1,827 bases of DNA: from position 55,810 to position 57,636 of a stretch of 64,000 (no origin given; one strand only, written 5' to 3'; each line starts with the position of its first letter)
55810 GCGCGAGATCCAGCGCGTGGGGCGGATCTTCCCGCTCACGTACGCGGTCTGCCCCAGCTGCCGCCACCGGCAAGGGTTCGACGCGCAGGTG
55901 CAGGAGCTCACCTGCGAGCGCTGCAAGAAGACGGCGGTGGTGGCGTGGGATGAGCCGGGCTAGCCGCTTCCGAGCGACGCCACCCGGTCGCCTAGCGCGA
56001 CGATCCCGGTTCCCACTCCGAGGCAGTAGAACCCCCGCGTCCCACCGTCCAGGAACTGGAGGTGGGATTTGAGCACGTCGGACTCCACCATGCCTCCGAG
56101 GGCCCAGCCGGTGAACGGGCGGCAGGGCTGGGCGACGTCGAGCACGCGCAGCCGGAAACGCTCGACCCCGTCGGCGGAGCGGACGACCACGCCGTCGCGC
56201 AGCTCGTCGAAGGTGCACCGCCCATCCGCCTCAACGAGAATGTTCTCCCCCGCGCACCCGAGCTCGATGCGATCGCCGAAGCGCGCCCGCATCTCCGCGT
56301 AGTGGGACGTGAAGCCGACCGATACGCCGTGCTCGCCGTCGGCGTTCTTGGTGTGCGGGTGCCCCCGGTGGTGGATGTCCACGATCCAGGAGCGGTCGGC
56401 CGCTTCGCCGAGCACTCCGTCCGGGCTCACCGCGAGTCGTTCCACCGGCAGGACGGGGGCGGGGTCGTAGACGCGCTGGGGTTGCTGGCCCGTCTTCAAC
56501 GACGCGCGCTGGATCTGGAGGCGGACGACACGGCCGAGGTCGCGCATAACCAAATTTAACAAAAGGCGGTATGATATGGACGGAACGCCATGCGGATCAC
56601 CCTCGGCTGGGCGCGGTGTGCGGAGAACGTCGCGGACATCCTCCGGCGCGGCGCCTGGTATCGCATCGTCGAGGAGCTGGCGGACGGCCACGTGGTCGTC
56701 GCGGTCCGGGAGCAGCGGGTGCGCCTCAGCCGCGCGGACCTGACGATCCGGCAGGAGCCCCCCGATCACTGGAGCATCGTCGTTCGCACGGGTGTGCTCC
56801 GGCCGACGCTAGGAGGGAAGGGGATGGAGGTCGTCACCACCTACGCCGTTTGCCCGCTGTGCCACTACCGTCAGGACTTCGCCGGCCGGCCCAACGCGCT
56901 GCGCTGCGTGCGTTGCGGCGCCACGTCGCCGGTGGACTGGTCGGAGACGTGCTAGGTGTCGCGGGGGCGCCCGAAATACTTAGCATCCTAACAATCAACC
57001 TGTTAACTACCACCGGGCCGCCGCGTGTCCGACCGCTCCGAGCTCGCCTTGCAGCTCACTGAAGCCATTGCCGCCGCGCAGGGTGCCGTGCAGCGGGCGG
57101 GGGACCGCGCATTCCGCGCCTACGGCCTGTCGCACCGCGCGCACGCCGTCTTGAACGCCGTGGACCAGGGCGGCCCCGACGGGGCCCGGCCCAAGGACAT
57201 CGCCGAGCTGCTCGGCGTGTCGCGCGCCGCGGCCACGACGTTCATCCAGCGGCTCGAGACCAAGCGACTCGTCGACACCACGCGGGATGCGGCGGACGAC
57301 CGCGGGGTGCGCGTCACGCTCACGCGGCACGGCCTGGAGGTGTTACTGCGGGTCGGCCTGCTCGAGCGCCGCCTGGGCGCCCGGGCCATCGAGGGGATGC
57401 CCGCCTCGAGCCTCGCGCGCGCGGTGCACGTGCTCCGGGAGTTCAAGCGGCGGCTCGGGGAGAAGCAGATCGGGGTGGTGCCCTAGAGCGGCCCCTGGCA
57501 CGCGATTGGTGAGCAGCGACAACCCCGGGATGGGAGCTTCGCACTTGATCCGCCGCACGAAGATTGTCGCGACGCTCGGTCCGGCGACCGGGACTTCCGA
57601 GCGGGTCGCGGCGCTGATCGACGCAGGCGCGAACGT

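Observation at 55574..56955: Two paralogous uncharacterised zinc-ribbon proteins flanking a MOSC gene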

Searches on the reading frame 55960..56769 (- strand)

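Call 4: search_protein_families(library=pfam, max_evalue=1, proteins=[window:55960-56769:-])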
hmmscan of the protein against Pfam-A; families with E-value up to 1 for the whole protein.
window:55960-56769:- (269 aa): 1 family
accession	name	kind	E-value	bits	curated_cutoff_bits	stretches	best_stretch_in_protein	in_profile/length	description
PF03473.23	MOSC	-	3e-06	27.7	22.7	1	151-263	14-119/120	MOSC domain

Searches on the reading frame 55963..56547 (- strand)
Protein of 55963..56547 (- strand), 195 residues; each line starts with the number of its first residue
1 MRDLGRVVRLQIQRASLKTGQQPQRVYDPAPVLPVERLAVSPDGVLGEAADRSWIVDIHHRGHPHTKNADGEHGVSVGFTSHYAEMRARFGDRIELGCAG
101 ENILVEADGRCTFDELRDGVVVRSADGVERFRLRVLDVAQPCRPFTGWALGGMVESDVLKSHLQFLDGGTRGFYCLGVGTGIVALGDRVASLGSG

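Call 11: search_protein_families(library=ncbifam, max_evalue=1, proteins=[window:55963-56547:-])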
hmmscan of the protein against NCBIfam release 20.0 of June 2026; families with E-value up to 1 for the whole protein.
window:55963-56547:- (195 aa): 0 families

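Call 82: search_solved_structures(query=window:55963-56547:-, max_evalue=0.01)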
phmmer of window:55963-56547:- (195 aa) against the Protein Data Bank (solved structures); distinct sequences matched with E-value up to 0.01: 0.

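Call 101: search_protein_families(library=padloc, max_evalue=0.1, proteins=[window:55963-56547:-])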
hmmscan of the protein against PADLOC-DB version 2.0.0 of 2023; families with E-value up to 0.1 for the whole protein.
window:55963-56547:- (195 aa): 0 families

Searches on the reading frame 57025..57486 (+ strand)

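Call 4: search_protein_families(library=pfam, max_evalue=1, proteins=[window:57025-57486:+])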
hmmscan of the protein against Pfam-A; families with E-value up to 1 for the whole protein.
window:57025-57486:+ (153 aa): 21 families
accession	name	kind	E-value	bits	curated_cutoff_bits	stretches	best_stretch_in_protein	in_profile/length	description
PF12802.13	MarR_2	-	6.1e-12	46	27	1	33-93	1-60/61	MarR family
PF01047.28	MarR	-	6.5e-07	29.6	24.6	1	53-95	17-59/59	MarR family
PF13463.12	HTH_27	-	1.1e-05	26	22.2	1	40-103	6-68/68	Winged helix DNA-binding domain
PF22381.2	Staph_reg_Sar_Rot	-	8.7e-05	23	27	1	32-104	9-79/85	Transcriptional regulator SarA/Rot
PF13384.12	HTH_23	-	9e-05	22.6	24.6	1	38-81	7-45/50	Homeodomain-like domain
PF09339.16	HTH_IclR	-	9.2e-05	22.6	22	1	38-84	4-49/52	IclR helix-turn-helix domain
PF01325.25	Fe_dep_repress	-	0.00039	21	26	1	53-87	22-56/60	Iron dependent repressor, N-terminal DNA binding domain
PF13551.12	HTH_29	-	0.00058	20.3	28.1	1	38-83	1-42/64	Winged helix-turn helix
PF04703.18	FaeA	-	0.005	17.6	20.7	0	84-116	16-48/62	FaeA-like protein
PF13545.12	HTH_Crp_2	-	0.0063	16.9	27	1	57-87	26-56/70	Crp-like helix-turn-helix domain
PF13412.12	HTH_24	-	0.007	16.4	21.9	1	56-81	20-45/48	Winged helix-turn-helix DNA-binding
PF13518.12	HTH_28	-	0.0091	16.5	25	1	44-82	7-41/52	Helix-turn-helix domain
PF25213.1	HVO_A0261_N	-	0.0095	16.2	35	1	36-92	10-58/86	HVO_A0261 N-terminal domain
PF01978.25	TrmB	-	0.029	14.7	25.6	1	54-86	23-55/68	Sugar-specific transcriptional regulator TrmB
PF08279.18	HTH_11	-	0.049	14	25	1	57-80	19-42/55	HTH domain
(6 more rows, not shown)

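Call 11: search_protein_families(library=ncbifam, max_evalue=1, proteins=[window:57025-57486:+])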
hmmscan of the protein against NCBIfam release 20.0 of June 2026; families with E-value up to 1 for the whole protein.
window:57025-57486:+ (153 aa): 23 families
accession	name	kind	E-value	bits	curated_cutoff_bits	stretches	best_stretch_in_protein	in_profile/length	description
NF053777.1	Saro0803TransReg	equivalog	5.9e-08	32.5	200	1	11-108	11-106/140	Saro_0803 family transcriptional regulator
NF050133.1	TransRegFabT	equivalog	6e-06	26.6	200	1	52-139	42-129/138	fatty acid biosynthesis transcriptional regulator FabT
NF038251.1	AdcR_fam_Zn_TF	equivalog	9.3e-05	22.7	175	1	57-104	53-100/143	zinc-dependent MarR family transcriptional regulator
TIGR01884.1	cas_HTH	subfamily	0.00033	20.1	60.2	1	34-87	139-190/202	CRISPR-associated CARF protein Csa3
NF041230.1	BagL_FevM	exception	0.00038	20.5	230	1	37-140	40-141/145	MarR family transcriptional regulator BagL/FevM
NF008273.0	PRK11050.1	equivalog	0.00043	20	153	1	53-87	54-88/156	manganese-binding transcriptional regulator MntR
TIGR02337.1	HpaR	equivalog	0.00055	19.8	121.2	1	54-111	43-100/130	homoprotocatechuate degradation operon regulator HpaR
NF052638.1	TransRegOhrRVib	equivalog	0.00061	19.5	200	1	20-106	20-104/141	transcriptional regulator OhrR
NF045593.1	bilirub_TF_BilQ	equivalog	0.00081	19.1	125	1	53-138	44-129/135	bilirubin utilization transcriptional regulator BilQ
NF008565.1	PRK11512.1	equivalog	0.00098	19.1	240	1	56-106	57-107/144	multiple antibiotic resistance transcriptional regulator MarR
NF008122.0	PRK10870.1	equivalog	0.0012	18.5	157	1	29-109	47-127/176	transcriptional repressor MprA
NF053606.1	Sta1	subfamily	0.0013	18.8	80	1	33-95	16-76/100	Sta1 family transcriptional regulator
TIGR01889.1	Staph_reg_Sar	paralog_domain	0.003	17.9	62.6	1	33-101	21-91/109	staphylococcal accessory regulator family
NF047395.1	TransRegLtdR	equivalog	0.013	15.2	250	1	81-140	93-154/166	transcriptional regulator LdtR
TIGR04472.1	reg_rSAM_mob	hypoth_equivalog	0.015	15.3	240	1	52-105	44-97/141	radical SAM mobile pair system MarR family transcriptional regulator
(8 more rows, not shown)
